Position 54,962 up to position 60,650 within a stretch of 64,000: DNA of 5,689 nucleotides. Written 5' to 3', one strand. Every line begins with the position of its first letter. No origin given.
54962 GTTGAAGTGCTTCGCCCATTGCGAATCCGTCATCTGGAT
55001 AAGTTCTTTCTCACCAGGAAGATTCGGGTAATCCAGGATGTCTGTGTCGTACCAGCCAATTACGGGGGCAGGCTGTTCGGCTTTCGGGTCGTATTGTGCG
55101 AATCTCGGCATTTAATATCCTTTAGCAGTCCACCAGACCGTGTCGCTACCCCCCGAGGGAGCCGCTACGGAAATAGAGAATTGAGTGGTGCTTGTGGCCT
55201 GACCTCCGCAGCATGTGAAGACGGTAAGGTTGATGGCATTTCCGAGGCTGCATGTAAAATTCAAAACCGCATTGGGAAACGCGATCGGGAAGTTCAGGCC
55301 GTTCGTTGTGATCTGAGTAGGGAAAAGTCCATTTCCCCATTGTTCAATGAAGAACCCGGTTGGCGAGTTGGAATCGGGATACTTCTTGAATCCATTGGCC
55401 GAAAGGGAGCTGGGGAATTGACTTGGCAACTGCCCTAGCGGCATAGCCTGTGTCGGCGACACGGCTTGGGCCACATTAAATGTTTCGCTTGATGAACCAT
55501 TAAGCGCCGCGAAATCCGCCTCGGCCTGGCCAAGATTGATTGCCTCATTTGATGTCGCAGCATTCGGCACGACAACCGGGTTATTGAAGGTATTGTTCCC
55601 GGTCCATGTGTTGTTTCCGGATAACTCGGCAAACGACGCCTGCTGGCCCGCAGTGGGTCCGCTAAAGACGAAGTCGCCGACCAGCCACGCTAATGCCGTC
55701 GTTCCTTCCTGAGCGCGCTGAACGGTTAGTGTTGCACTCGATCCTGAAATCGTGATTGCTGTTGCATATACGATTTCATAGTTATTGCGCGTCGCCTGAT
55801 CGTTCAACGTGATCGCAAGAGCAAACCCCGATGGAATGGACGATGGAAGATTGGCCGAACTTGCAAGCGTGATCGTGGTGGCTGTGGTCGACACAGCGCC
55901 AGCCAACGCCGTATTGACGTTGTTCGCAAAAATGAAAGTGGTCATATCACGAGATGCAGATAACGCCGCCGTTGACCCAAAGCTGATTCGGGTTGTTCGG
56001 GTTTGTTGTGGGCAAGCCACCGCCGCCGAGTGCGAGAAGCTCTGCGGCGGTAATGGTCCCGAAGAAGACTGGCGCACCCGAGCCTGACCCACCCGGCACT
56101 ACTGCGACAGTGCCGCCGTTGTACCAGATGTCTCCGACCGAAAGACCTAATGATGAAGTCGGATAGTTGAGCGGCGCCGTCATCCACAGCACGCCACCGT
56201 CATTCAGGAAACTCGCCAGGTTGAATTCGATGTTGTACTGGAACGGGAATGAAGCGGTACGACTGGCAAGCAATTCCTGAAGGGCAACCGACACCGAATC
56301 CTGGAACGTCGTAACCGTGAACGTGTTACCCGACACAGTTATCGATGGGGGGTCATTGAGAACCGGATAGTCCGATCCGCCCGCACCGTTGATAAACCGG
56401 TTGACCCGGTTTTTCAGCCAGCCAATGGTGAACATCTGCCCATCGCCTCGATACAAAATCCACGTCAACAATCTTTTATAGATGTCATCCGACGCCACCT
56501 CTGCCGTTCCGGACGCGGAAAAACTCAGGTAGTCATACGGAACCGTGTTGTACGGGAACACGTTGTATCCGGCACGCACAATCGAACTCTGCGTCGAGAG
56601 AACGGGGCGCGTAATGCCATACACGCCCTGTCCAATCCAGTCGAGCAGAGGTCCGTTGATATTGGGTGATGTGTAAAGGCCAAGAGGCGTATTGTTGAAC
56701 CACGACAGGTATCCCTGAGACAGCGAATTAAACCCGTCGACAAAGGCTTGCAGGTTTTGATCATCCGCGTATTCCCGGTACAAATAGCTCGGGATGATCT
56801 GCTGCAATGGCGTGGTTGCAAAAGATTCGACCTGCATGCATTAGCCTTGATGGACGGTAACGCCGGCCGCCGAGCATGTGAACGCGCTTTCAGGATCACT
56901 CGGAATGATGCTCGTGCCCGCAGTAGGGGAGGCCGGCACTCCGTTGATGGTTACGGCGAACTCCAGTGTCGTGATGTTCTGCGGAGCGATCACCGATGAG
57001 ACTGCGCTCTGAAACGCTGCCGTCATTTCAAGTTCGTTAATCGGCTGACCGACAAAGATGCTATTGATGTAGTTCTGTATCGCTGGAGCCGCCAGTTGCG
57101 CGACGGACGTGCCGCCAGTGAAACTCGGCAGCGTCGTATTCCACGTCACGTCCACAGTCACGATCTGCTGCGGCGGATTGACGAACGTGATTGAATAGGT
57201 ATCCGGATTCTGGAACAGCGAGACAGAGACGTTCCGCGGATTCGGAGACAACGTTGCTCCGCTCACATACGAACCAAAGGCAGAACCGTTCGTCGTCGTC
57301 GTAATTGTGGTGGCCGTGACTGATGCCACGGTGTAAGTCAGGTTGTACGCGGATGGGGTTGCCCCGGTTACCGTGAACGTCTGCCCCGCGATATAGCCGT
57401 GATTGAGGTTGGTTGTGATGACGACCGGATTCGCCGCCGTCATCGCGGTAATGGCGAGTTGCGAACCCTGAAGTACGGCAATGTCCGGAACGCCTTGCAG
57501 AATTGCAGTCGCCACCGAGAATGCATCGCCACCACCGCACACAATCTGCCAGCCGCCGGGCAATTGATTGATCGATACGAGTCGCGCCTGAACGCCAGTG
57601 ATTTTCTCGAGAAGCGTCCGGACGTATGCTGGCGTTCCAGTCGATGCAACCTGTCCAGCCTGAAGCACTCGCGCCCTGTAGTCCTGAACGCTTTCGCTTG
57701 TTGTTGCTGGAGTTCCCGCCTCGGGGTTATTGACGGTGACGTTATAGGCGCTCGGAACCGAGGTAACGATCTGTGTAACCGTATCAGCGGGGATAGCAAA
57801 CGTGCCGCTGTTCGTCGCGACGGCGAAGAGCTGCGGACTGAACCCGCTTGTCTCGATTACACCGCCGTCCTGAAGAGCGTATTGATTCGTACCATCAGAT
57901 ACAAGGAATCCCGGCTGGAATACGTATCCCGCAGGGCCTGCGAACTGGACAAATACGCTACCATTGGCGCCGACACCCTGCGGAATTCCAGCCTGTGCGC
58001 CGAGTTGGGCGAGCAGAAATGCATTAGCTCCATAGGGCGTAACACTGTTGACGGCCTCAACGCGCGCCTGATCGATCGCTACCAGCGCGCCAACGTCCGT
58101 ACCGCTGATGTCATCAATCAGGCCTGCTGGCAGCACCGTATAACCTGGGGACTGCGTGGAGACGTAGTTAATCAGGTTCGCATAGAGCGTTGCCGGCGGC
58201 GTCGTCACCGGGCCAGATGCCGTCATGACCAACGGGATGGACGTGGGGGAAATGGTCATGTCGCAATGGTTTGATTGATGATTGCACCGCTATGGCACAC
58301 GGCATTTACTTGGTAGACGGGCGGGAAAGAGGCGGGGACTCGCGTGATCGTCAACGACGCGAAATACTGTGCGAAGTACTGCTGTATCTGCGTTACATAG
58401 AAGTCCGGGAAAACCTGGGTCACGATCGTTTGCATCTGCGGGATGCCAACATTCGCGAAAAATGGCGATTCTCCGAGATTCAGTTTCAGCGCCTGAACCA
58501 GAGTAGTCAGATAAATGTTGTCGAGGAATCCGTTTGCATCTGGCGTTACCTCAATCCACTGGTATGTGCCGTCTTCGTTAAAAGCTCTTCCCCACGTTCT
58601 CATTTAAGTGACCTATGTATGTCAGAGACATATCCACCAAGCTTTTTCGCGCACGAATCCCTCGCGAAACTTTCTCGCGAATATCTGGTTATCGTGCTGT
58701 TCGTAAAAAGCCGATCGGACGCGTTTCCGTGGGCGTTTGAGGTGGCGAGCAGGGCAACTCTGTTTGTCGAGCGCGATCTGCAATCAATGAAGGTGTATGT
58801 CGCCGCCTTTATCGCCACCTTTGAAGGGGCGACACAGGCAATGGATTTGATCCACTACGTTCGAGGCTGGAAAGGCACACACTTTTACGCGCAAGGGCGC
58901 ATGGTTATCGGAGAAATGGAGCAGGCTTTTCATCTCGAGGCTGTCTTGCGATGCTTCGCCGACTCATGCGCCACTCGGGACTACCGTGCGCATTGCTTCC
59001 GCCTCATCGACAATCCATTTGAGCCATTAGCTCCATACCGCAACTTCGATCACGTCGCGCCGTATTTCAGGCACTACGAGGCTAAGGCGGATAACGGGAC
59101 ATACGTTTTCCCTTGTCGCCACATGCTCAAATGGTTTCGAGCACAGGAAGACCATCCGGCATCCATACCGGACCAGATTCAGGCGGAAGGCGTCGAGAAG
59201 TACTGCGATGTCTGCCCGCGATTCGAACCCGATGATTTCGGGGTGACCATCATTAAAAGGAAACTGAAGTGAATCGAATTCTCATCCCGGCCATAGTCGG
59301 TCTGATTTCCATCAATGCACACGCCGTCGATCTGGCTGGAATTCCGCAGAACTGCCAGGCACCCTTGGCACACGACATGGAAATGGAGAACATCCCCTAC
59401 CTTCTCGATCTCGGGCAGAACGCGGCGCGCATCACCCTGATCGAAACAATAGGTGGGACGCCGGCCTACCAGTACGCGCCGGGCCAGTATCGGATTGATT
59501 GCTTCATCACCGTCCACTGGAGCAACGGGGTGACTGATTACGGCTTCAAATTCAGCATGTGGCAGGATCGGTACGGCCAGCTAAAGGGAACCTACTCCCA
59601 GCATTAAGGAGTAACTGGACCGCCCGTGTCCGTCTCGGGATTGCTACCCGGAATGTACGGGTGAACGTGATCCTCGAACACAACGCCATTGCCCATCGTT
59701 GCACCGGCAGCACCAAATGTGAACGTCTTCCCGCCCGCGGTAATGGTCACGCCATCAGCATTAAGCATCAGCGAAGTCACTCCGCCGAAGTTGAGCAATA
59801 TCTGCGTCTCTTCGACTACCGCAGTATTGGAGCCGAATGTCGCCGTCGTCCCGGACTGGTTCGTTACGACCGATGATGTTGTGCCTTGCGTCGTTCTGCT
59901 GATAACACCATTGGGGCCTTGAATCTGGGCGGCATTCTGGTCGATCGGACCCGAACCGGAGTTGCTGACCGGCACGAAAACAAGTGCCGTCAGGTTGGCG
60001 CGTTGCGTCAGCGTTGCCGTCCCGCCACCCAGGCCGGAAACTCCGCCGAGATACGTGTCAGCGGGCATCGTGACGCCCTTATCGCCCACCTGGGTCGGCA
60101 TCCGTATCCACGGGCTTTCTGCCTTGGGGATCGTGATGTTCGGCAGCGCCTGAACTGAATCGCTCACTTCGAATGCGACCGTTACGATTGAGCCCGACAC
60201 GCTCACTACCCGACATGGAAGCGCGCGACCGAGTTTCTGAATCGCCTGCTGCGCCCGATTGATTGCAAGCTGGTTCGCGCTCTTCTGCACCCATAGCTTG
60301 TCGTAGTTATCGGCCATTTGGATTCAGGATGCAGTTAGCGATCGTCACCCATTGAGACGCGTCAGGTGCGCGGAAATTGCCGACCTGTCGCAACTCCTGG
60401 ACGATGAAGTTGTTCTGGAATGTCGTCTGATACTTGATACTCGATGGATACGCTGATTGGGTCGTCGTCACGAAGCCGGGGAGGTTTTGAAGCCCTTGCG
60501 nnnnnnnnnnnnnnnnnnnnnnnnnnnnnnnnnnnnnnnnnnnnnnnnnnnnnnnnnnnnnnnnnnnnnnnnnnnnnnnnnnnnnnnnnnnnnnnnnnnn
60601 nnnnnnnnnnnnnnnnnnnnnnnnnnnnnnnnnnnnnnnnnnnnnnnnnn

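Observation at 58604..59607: Two-gene antisense cassette splitting the baseplate operon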

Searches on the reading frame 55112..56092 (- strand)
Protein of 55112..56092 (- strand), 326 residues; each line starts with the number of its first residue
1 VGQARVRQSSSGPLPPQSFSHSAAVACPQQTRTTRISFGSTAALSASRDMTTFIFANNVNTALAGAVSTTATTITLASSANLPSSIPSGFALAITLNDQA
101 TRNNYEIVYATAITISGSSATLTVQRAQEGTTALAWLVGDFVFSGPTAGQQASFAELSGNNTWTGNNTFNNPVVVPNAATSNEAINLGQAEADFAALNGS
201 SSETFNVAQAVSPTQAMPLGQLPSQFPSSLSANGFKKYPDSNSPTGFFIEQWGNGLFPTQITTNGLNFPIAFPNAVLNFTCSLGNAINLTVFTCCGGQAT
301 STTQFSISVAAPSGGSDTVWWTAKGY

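Call 44: search_protein_families(library=pfam, proteins=[window:55112-56092:-], max_evalue=0.01)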
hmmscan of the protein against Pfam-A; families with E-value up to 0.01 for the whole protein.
window:55112-56092:- (326 aa): 1 family
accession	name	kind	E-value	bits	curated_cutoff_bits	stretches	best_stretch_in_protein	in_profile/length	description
PF21882.2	Gp53-like_C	-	4.5e-09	37.2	24.9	1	244-326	3-84/84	Putative tail fiber protein gp53-like, C-terminal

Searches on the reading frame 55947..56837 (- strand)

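Call 4: search_protein_families(library=pfam, proteins=[window:55947-56837:-], max_evalue=0.1)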
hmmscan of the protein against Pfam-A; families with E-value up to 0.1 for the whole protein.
window:55947-56837:- (296 aa): 0 families

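Call 5: search_protein_families(library=phrogs, proteins=[window:55947-56837:-], max_evalue=0.1)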
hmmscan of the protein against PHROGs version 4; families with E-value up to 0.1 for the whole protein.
window:55947-56837:- (296 aa): 1 family
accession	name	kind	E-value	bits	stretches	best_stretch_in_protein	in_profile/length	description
phrog_8212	-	unknown function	5.1e-53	181.4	1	11-205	5-203/208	-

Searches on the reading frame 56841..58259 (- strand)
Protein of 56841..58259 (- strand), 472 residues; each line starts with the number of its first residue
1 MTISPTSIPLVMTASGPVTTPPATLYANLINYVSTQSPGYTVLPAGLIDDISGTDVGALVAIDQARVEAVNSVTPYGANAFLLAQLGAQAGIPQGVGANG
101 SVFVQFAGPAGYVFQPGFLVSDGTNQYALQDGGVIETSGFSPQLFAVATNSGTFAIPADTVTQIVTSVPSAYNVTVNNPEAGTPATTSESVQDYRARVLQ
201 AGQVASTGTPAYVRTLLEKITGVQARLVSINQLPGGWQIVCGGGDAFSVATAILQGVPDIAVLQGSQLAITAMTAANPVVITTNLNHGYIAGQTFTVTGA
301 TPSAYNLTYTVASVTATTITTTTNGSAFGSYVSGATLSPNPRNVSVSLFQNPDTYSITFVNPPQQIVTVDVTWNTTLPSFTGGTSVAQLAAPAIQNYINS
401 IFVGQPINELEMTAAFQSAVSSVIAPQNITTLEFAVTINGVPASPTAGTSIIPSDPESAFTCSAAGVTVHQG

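Call 4: search_protein_families(library=pfam, proteins=[window:56841-58259:-], max_evalue=0.1)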
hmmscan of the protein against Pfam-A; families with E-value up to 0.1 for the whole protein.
window:56841-58259:- (472 aa): 1 family
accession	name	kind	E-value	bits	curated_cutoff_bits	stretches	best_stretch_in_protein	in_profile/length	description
PF04865.19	Baseplate_J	-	0.00048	19.9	21.1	1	83-322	5-225/255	Baseplate J-like protein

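Call 5: search_protein_families(library=phrogs, proteins=[window:56841-58259:-], max_evalue=0.1)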
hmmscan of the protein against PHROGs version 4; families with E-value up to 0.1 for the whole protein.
window:56841-58259:- (472 aa): 2 families
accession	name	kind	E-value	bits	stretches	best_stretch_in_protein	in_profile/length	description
phrog_6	-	tail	1.6e-22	80.9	1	9-469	59-405/548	baseplate wedge subunit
phrog_9998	-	unknown function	0.00013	22.4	1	268-325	41-99/401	-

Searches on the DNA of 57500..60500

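Call 76: search_rna_families(source=window, start=57500, end=60500, threshold=evalue, max_evalue=1)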
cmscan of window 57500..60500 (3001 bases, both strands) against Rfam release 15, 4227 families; matches with E-value up to 1: 0.
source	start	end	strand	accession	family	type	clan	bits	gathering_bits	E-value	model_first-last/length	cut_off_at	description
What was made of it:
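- Tried and rejected: Rfam found nothing (call 76).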

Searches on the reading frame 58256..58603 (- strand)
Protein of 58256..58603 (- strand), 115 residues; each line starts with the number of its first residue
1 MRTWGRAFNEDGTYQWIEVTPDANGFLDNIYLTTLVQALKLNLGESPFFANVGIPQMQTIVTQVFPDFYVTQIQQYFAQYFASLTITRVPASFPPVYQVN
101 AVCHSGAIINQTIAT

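Call 4: search_protein_families(library=pfam, proteins=[window:58256-58603:-], max_evalue=0.1)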
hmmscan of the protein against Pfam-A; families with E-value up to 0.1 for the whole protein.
window:58256-58603:- (115 aa): 0 families

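Call 5: search_protein_families(library=phrogs, proteins=[window:58256-58603:-], max_evalue=0.1)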
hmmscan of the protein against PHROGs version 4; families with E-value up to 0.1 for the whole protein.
window:58256-58603:- (115 aa): 2 families
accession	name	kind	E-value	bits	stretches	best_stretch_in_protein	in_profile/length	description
phrog_7986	-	unknown function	7.1e-43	146.2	1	1-114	1-114/115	-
phrog_29812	-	unknown function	0.097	13.4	0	8-76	52-119/175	-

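Call 29: find_related_loci(query=window:58256-58603:-, collection=genome_contigs, flank=5000)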
Query window:58256-58603:- (115 aa) in genome_contigs; peptide patterns used: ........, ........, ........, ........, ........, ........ (x = any residue, [..] = any of these).
122 stretches matched a pattern; 3 encode a relative of the query (tblastn E <= 1e-3); 3 distinct loci.
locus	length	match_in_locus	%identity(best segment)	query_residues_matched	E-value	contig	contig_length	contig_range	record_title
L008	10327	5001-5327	67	1-109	3e-49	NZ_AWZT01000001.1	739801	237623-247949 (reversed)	Paraburkholderia dilworthii strain WSM3556 BurW3556DRAFT_scaffold_0.1_C, whole genome shotgun sequence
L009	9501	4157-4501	65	1-115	9e-48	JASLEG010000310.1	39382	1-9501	MAG: Burkholderia sp. isolate SHSU.bins.201 k141_9519959, whole genome shotgun sequence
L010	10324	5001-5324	58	1-109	2e-37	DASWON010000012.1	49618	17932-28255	MAG TPA_asm: Rhodopila sp. isolate SMAG_U3442 k141_91559, whole genome shotgun sequence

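Call 30: find_related_loci(query=window:58256-58603:-, collection=viral_contigs, flank=5000)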
Query window:58256-58603:- (115 aa) in viral_contigs; peptide patterns used: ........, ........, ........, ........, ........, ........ (x = any residue, [..] = any of these).
61 stretches matched a pattern; 52 encode a relative of the query (tblastn E <= 1e-3); 52 distinct loci.
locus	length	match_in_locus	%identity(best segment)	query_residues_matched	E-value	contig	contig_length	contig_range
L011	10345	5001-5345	87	1-115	1e-65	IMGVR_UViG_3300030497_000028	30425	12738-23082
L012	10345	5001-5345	85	1-115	2e-65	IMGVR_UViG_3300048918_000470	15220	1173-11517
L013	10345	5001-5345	87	1-115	1e-65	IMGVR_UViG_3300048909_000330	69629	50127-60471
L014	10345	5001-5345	83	1-115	3e-64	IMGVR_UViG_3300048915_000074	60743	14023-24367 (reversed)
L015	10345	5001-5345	70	1-115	8e-56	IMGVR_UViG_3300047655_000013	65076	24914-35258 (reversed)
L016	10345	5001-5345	72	1-115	3e-54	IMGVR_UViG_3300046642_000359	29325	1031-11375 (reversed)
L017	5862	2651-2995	69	1-115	1e-53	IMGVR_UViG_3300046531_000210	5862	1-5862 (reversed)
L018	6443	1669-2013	69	1-115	1e-53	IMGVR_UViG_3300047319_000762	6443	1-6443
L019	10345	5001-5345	69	1-115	1e-53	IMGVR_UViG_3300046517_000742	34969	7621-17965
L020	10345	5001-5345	72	1-115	3e-53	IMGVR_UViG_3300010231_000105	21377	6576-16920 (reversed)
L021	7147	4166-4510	68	1-115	4e-53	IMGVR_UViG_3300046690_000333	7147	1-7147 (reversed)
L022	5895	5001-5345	67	1-115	4e-49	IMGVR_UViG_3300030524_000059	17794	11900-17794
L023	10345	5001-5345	67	1-115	4e-49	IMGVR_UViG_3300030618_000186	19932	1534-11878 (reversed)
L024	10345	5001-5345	67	1-115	7e-49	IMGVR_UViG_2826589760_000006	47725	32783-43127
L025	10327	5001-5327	67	1-109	5e-48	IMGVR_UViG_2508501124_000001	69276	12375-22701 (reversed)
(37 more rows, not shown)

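Call 79: search_solved_structures(query=window:58256-58603:-, max_evalue=1)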
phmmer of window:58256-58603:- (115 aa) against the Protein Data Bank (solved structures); distinct sequences matched with E-value up to 1: 0.

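Call 102: search_solved_structures(query=A8, max_evalue=10)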
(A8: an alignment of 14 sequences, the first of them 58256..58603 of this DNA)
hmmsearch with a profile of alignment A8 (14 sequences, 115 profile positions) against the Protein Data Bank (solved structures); distinct sequences matched with E-value up to 10: 3.
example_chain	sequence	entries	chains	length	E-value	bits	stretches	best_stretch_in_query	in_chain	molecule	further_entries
3b43_A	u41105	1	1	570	0.43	13.8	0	74-113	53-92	Titin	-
6fwx_A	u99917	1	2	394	0.88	12.8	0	63-109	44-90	Titin,Titin,Titin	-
7k1u_A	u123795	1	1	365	1.5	12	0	3-34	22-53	Collagen-binding Adhesin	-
